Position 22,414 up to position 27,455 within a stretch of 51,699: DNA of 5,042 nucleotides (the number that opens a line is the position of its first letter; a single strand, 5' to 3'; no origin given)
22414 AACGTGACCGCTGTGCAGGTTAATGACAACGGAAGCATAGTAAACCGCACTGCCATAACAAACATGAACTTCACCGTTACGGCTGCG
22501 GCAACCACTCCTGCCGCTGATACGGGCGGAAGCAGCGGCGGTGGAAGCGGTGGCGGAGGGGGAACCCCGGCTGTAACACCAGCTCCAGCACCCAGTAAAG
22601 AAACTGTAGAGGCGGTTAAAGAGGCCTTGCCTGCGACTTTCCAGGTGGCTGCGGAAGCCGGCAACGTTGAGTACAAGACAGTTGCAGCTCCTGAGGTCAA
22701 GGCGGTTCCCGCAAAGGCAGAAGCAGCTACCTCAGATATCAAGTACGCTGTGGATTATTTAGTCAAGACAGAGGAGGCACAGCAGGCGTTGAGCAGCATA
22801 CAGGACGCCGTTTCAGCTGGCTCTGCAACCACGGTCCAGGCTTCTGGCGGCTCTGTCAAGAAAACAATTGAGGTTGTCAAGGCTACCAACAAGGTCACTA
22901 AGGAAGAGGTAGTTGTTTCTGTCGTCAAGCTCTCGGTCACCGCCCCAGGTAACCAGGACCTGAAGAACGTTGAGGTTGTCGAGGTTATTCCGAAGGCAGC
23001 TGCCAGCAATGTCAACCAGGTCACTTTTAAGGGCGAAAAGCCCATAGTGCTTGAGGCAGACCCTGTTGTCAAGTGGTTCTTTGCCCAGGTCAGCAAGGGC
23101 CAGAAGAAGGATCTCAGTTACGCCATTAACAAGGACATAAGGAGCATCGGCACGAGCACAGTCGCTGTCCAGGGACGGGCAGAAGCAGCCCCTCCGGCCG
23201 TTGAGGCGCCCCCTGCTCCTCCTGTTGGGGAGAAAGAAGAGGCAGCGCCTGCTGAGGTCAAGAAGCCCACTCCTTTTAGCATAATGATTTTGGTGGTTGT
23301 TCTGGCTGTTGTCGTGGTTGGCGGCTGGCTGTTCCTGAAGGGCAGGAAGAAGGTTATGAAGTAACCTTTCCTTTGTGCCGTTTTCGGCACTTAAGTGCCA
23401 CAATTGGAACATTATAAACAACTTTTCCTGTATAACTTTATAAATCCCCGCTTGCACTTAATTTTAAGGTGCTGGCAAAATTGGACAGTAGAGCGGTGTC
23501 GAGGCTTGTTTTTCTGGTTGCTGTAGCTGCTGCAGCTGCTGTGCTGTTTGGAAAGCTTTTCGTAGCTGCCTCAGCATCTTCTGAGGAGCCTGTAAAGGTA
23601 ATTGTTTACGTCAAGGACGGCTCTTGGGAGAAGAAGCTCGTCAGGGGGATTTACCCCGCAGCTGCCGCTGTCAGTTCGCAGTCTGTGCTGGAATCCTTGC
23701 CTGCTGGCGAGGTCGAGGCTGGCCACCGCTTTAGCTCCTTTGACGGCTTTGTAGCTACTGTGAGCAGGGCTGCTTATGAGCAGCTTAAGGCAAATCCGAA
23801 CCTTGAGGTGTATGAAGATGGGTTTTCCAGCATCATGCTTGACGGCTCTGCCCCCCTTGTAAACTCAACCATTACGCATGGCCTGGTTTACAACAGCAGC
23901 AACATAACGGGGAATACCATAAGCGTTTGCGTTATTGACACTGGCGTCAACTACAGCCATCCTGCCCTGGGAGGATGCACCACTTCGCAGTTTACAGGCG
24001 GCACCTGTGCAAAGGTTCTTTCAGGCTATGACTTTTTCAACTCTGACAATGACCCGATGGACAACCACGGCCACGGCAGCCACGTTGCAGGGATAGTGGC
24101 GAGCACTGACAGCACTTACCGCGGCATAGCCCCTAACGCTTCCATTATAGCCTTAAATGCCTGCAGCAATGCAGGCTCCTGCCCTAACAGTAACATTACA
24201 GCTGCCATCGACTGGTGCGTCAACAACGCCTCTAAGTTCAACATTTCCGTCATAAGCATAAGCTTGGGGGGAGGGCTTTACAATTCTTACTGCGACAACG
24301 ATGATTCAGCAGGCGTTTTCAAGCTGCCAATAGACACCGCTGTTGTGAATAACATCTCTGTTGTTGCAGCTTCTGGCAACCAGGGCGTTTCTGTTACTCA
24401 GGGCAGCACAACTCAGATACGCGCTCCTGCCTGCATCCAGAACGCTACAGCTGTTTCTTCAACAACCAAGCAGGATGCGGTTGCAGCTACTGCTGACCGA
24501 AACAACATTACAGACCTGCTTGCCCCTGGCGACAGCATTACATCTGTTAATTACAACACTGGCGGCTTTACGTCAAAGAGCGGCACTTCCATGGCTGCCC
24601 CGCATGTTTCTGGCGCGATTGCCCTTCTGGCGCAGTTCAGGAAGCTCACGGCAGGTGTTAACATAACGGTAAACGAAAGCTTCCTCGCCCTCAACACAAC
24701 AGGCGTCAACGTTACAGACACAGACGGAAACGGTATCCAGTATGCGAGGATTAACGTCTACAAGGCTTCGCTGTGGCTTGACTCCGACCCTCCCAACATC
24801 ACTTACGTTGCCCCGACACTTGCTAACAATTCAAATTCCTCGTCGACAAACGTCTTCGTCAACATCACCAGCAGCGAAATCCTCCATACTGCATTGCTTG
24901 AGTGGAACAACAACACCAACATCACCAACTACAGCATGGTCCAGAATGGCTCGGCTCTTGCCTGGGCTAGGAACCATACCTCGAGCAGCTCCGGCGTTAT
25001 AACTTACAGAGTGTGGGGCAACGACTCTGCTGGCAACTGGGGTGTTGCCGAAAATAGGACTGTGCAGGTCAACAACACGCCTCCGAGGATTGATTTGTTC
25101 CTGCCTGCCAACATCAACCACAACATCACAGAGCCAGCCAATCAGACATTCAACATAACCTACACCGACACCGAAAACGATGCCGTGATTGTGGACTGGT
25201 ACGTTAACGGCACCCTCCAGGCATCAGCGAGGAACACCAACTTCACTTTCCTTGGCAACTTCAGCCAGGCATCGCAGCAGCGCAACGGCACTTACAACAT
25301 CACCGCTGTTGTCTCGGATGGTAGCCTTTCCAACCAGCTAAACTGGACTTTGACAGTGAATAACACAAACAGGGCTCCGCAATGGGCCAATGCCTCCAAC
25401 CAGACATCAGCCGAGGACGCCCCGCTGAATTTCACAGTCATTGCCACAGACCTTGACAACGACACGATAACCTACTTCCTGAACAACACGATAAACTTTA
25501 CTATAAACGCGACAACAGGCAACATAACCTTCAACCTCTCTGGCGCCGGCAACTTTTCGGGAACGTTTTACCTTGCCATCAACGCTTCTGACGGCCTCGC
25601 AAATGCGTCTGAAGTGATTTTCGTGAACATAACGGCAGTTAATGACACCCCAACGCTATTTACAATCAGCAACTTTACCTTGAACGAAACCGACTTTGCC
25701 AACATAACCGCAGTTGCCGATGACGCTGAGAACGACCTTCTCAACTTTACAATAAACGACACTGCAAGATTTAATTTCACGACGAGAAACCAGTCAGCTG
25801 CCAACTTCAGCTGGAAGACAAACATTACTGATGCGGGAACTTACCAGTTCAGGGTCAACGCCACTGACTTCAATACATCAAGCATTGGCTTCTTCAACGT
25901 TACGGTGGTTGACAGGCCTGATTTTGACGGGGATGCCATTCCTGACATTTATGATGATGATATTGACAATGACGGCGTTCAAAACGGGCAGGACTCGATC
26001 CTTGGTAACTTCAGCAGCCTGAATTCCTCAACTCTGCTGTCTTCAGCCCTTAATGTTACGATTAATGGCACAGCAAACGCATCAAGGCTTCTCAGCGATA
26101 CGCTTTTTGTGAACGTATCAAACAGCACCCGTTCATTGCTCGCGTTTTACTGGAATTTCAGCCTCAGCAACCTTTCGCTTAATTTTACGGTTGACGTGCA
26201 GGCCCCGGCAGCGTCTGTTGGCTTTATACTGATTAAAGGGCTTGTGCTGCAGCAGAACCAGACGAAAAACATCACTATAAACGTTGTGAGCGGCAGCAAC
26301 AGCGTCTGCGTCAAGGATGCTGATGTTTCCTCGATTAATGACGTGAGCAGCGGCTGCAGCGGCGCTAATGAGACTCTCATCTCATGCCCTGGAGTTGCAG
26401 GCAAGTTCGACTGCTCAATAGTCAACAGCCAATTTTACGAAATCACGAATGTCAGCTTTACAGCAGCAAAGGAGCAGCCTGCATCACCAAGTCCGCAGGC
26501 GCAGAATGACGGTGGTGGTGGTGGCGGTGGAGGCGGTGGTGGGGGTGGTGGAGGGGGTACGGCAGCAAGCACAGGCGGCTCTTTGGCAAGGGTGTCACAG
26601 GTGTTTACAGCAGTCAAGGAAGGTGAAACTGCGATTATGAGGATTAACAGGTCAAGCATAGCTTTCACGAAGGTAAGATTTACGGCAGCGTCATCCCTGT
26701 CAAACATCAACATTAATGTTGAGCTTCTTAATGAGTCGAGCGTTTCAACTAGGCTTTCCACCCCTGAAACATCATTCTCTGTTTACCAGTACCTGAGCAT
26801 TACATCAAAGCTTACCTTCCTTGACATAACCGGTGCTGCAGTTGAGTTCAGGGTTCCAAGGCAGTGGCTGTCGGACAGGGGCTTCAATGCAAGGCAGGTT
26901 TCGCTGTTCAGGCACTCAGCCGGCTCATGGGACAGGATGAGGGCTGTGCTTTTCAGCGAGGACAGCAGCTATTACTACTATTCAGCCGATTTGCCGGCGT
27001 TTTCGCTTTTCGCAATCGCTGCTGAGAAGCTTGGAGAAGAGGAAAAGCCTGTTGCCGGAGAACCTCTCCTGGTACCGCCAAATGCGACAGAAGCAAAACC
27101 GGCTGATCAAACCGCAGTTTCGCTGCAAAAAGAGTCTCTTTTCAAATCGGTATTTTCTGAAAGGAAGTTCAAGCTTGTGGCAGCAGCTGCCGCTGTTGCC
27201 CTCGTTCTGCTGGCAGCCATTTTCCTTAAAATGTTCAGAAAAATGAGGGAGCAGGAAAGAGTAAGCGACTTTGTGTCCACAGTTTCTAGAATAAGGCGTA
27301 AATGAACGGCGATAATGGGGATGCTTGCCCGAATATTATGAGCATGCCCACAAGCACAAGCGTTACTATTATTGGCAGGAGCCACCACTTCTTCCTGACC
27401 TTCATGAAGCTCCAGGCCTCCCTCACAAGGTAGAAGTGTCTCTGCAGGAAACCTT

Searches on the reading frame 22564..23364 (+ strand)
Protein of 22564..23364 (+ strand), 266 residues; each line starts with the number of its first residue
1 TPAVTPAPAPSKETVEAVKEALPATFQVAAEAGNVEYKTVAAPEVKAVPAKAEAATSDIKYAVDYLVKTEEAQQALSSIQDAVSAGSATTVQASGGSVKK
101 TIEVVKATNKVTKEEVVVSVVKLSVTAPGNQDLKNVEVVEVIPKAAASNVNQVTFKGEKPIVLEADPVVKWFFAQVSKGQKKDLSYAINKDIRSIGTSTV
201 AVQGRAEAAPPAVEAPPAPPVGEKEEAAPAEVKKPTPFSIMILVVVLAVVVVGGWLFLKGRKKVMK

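Call 53: search_protein_families(library=ncbifam, proteins=[window:22564-23364:+], max_evalue=1)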
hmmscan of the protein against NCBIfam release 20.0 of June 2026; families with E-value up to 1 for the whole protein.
window:22564-23364:+ (266 aa): 2 families
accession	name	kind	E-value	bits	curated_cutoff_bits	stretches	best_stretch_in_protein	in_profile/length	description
NF007107.1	PRK09556.1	equivalog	0.11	11.4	497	0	104-154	340-391/469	hexose-6-phosphate:phosphate antiporter UhpT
NF045712.1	sulf_resp_HmcD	equivalog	0.31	11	34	1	242-263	17-38/38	sulfate respiration complex protein HmcD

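Call 54: search_protein_families(library=pfam, proteins=[window:22564-23364:+], max_evalue=1)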
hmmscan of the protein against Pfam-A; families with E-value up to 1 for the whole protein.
window:22564-23364:+ (266 aa): 0 families

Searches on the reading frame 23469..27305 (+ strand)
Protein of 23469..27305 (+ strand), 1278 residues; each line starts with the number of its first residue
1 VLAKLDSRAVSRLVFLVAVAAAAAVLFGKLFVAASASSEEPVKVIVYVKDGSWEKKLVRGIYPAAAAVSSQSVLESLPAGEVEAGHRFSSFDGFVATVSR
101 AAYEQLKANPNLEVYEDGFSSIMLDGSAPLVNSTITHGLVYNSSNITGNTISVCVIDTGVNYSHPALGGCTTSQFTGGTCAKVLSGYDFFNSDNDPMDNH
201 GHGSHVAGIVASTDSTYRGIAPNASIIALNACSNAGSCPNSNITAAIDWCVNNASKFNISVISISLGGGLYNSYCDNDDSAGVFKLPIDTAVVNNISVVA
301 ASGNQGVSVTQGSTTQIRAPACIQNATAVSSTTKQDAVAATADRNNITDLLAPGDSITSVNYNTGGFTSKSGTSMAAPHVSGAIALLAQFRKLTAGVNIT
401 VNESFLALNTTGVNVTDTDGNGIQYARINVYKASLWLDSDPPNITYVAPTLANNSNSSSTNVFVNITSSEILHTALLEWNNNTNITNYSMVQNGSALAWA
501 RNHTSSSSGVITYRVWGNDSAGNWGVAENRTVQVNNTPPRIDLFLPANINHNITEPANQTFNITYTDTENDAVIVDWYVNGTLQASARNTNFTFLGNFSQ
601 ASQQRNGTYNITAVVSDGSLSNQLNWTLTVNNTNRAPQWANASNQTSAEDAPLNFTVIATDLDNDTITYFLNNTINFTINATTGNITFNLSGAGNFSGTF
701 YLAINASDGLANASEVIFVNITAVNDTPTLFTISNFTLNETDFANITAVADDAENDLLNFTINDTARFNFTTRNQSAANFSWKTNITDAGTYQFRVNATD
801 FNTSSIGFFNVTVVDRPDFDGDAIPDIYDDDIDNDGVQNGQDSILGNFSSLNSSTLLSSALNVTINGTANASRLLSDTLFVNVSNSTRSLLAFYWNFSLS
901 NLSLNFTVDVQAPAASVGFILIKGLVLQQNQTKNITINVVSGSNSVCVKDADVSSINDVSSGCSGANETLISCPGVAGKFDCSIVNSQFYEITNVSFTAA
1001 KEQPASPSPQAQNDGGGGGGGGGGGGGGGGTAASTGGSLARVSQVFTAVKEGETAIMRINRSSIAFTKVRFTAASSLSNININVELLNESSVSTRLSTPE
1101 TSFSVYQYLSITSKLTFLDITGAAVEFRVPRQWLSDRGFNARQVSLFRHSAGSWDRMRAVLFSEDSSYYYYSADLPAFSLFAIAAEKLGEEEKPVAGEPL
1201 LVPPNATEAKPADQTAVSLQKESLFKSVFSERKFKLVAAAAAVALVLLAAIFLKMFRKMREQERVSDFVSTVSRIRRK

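Call 6: search_protein_families(library=pfam, proteins=[window:23469-27305:+], max_evalue=0.01)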
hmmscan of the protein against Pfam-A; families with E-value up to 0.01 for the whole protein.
window:23469-27305:+ (1278 aa): 2 families
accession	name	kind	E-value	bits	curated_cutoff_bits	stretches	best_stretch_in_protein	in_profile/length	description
PF00082.27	Peptidase_S8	-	4.7e-37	128.3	21.8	1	148-391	1-257/288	Subtilase family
PF17957.7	Big_7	-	0.0066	17.5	24.1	1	550-613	11-70/70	Bacterial Ig domain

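Call 87: search_protein_families(library=ncbifam, proteins=[window:23469-27305:+], max_evalue=0.001)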
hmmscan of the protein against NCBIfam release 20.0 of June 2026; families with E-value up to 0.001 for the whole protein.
window:23469-27305:+ (1278 aa): 6 families
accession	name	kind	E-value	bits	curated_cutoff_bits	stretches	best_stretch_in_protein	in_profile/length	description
TIGR03921.1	T7SS_mycosin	equivalog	3.6e-29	102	278.75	1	147-395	11-252/353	type VII secretion-associated serine protease mycosin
TIGR04213.1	PGF_pre_PGF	domain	2.6e-22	79.5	28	1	1048-1184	15-152/153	PGF-pre-PGF domain-containing protein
NF038112.1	myxo_dep_M36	subfamily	1.4e-16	58.9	1500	1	524-959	1272-1572/1604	myxosortase-dependent M36 family metallopeptidase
NF033595.1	denti_PrtP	equivalog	2.1e-12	46.4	300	1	288-440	359-508/606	dentilisin complex serine proteinase subunit PrtP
NF049966.1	QH_SP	equivalog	1.1e-07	31.4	165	1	153-387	2-191/219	subtilisin-like serine protease QhpE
NF040553.1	SGO_0316_fam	subfamily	0.00013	19.7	1400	0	348-389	669-709/1486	SGO_0316/SGO_0317 family LPXTG-anchored serine peptidase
